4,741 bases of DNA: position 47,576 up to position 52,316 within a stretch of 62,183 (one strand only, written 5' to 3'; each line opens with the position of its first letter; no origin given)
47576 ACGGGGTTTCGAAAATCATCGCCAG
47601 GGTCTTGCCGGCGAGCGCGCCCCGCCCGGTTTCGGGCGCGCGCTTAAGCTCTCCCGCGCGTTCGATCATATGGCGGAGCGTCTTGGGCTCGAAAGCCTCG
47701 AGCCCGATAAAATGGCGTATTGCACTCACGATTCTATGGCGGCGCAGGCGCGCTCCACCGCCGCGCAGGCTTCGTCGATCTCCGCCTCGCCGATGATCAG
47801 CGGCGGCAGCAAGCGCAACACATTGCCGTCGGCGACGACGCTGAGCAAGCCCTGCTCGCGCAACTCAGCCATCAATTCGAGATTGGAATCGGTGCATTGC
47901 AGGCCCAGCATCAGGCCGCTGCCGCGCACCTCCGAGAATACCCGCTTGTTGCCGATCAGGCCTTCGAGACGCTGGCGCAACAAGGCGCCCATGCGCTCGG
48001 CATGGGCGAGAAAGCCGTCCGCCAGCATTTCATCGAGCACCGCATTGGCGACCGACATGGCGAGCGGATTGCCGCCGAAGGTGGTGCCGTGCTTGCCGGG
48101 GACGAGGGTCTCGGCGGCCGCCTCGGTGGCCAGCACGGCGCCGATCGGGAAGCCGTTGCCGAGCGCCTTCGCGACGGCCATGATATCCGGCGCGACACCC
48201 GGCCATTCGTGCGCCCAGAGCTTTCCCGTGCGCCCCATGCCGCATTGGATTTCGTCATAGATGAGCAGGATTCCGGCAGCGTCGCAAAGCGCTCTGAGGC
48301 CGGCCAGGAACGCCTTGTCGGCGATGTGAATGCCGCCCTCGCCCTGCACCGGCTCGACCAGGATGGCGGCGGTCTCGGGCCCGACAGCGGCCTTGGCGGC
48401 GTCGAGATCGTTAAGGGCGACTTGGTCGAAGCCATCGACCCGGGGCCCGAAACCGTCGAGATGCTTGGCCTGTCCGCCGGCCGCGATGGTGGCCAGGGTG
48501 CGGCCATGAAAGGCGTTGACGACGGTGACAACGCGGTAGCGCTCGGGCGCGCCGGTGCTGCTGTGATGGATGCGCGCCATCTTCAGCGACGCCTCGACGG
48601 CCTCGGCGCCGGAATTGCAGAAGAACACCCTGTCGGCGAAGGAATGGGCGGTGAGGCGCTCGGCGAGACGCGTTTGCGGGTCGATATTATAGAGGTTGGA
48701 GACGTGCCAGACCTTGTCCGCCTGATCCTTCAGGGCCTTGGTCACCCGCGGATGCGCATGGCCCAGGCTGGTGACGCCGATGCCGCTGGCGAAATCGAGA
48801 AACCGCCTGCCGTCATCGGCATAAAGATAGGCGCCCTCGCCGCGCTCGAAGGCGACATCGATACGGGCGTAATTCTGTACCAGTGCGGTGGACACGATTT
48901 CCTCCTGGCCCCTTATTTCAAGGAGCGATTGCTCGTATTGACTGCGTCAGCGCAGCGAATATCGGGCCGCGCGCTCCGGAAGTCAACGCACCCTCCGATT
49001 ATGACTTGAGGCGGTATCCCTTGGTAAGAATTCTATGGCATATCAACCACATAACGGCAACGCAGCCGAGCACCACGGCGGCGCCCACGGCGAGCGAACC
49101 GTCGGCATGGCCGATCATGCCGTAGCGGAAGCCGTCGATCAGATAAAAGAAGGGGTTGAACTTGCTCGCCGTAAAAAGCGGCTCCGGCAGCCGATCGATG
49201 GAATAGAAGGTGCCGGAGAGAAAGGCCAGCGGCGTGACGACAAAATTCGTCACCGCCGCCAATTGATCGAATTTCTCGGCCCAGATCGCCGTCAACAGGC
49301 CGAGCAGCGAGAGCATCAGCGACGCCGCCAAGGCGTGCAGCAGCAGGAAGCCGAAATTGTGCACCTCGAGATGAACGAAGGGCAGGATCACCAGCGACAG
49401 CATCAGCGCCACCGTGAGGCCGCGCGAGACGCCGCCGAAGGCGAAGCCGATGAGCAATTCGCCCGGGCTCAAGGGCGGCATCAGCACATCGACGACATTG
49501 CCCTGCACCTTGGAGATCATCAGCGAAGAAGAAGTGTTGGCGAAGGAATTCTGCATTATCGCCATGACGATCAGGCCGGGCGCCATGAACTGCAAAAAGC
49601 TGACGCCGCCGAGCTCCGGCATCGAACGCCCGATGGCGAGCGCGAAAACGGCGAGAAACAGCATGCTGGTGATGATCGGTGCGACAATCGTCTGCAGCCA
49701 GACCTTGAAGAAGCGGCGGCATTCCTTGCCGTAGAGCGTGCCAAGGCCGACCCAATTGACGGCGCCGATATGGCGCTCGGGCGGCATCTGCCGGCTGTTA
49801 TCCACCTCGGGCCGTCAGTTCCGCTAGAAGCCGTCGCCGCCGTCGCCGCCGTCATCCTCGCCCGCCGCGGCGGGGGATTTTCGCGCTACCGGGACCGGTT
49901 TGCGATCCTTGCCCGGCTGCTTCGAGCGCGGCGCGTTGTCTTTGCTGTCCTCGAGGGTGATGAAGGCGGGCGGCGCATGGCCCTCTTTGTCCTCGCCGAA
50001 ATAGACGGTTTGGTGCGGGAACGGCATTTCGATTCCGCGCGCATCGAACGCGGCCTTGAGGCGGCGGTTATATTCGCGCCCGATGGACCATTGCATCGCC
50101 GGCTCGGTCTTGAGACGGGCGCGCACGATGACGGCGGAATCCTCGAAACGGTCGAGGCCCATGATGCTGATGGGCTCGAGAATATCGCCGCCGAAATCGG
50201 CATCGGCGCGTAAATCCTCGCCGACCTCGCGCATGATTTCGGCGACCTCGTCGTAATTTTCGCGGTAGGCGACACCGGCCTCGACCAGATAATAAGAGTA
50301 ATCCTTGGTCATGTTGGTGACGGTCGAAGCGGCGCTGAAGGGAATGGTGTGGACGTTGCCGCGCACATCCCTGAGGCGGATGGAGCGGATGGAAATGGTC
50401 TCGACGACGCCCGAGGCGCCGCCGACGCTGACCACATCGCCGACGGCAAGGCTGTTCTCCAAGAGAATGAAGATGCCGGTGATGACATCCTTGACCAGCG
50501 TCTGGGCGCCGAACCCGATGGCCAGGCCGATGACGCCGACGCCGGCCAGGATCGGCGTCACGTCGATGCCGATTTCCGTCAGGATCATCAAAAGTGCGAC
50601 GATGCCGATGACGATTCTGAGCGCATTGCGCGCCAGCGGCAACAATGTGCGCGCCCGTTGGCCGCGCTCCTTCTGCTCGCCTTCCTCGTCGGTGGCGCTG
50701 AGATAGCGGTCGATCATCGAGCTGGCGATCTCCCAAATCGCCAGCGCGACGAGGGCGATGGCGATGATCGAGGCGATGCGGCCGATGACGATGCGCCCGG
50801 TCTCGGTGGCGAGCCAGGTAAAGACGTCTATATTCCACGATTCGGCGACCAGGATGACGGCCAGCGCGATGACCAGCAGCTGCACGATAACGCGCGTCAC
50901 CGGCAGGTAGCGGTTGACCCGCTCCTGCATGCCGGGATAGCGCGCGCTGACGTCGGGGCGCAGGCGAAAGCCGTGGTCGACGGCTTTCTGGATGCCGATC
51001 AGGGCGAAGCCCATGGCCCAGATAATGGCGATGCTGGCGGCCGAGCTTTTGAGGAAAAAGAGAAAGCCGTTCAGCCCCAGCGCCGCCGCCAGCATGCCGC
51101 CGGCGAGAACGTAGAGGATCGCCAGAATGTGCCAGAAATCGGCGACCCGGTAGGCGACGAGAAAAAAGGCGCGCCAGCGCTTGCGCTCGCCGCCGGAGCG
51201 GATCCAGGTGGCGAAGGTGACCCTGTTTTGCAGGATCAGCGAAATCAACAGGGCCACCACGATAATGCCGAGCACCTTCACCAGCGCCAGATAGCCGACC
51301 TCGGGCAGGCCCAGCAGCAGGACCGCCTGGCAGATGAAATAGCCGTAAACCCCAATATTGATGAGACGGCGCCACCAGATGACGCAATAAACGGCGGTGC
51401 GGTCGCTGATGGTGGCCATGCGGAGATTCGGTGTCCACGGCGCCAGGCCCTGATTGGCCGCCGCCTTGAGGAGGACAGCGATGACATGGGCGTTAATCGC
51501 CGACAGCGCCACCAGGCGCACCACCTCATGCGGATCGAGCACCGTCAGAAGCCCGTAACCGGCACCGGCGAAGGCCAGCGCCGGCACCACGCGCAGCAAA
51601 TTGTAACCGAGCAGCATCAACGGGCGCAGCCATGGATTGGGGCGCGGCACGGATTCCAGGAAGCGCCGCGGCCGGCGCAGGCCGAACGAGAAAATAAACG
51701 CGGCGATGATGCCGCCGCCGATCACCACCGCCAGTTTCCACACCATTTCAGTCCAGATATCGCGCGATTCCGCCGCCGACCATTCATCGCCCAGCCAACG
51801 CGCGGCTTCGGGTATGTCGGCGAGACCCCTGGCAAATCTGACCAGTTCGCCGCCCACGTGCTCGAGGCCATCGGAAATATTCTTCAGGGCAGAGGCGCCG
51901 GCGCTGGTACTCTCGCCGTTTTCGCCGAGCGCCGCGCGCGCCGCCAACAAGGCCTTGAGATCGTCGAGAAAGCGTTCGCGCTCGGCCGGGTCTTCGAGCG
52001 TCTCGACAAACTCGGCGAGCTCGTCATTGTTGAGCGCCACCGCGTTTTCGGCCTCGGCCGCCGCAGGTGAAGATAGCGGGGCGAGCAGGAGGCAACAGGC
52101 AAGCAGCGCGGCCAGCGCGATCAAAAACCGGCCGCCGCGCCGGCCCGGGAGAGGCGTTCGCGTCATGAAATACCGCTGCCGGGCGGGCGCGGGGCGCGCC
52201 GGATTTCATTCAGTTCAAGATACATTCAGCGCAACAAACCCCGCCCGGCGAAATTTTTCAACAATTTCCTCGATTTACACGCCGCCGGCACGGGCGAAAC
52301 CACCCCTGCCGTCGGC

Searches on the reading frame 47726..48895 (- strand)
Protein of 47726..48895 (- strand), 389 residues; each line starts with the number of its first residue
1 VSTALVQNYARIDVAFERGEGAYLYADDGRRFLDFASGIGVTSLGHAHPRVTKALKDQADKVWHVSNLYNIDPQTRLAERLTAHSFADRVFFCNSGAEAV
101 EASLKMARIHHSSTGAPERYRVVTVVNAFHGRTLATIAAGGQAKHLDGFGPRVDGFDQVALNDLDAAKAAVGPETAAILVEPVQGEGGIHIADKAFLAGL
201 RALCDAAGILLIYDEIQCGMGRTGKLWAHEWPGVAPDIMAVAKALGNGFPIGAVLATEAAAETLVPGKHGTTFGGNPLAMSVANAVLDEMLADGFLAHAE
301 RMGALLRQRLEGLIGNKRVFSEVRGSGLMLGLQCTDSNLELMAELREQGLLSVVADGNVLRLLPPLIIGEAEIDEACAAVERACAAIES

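Call 29: search_protein_families(library=pfam, proteins=[window:47726-48895:-], max_evalue=0.00001)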
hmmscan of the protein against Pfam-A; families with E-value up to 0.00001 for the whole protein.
window:47726-48895:- (389 aa): 1 family
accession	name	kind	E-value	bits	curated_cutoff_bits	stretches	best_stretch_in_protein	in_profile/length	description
PF00202.27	Aminotran_3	-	4.2e-121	404.9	30.5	1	9-383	6-402/403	Aminotransferase class-III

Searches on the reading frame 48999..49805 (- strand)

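Call 29: search_protein_families(library=pfam, proteins=[window:48999-49805:-], max_evalue=0.00001)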
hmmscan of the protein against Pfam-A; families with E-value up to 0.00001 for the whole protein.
window:48999-49805:- (268 aa): 2 families
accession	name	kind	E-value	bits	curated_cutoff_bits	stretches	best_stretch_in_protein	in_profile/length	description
PF01061.29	ABC2_membrane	-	4.7e-31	108.4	26.9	1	23-230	5-210/211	ABC-2 type transporter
PF12698.13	ABC2_membrane_3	-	1.4e-06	28.1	31.6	1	69-246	159-334/347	ABC-2 family transporter protein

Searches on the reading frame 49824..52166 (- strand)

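Call 29: search_protein_families(library=pfam, proteins=[window:49824-52166:-], max_evalue=0.00001)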
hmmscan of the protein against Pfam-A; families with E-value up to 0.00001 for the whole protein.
window:49824-52166:- (780 aa): 3 families
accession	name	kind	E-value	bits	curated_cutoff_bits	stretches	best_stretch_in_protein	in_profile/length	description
PF25392.1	MS_channel_TM1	-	5.4e-19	68.4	27.1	1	375-451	2-79/79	Mechanosensitive ion channel, transmembrane helix 1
PF00924.24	MS_channel_2nd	-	9.7e-16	58.1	20.2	1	556-620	1-67/68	Mechanosensitive ion channel, beta-domain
PF21088.3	MS_channel_1st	-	8.9e-11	42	23.1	1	514-555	1-42/42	Mechanosensitive ion channel, transmembrane helices 2/3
